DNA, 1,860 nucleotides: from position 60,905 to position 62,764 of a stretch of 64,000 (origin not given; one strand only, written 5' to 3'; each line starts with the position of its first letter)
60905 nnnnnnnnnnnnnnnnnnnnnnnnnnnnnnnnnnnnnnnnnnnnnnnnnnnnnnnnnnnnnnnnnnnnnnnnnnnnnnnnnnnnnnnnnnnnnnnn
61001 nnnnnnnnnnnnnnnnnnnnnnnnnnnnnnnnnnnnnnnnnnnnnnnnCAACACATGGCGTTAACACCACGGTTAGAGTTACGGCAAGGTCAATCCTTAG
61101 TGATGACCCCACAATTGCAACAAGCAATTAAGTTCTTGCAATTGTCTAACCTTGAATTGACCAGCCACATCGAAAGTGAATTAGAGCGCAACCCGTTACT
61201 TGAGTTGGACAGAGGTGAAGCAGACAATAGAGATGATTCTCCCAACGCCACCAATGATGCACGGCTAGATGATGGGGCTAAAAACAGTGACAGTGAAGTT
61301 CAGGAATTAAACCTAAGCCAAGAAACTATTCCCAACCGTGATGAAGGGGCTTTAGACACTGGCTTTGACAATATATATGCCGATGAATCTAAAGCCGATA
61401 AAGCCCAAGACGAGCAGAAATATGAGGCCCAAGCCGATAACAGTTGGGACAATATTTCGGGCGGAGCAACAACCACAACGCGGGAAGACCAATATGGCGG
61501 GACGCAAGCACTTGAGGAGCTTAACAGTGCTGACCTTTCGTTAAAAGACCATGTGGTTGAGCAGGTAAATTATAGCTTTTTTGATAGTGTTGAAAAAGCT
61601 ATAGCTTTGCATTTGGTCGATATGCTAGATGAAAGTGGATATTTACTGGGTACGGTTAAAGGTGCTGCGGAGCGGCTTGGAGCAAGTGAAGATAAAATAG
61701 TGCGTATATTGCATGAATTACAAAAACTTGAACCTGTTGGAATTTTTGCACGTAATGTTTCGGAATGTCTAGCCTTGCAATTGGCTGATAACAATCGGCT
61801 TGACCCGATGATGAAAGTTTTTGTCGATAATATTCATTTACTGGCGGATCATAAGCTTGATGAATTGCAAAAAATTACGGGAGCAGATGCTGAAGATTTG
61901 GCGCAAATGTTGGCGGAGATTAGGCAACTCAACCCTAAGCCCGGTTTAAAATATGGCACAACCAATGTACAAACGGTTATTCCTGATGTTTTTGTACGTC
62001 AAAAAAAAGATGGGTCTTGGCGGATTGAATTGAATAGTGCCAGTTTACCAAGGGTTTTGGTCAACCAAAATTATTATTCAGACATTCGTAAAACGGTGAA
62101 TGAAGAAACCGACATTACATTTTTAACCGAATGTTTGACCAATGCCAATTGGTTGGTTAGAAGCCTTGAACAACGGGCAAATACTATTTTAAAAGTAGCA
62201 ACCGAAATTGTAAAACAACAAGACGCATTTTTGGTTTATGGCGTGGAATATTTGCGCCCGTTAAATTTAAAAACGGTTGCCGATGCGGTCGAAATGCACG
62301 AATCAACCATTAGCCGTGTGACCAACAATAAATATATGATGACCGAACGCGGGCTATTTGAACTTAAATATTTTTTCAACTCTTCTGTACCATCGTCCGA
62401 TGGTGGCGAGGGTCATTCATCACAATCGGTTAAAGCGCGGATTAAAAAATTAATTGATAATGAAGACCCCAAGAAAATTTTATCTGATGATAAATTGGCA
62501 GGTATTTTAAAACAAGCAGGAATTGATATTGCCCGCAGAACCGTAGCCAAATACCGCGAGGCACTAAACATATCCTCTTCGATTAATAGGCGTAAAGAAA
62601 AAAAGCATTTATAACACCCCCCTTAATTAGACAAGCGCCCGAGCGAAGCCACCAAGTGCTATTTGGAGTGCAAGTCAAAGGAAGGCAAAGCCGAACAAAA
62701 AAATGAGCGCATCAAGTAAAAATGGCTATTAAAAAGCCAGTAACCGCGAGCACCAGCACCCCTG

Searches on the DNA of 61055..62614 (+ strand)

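Call 85: search_rna_families(source=L048, threshold=evalue, max_evalue=1)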
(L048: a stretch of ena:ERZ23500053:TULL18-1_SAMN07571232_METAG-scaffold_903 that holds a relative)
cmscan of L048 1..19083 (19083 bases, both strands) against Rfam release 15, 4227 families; matches with E-value up to 1: 3.
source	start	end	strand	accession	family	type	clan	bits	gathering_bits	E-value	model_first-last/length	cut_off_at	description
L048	2928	2993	-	RF01859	Phe_leader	Cis-reg; leader;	-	29.8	55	0.19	1-125/125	no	Phenylalanine leader peptide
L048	2930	3013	-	RF02766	Ysr49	Gene; sRNA;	-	25.7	95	0.27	1-124/124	no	Yersinia sRNA 49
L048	11284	11340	-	RF00360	snoZ107_R87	Gene; snRNA; snoRNA; CD-box;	-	24.7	50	0.24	1-117/117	no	Small nucleolar RNA Z107/R87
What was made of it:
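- On 6S RNA and any other Rfam family: Nothing on the L048 copies (call 85).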

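Call 100: search_dna_similar(query=L048:13296-13700:+, collection=plasmids, mode=distant, max_evalue=0.1)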
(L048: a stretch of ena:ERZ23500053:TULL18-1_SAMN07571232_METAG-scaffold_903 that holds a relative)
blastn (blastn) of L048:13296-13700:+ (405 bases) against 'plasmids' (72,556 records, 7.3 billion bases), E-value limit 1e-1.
No match.
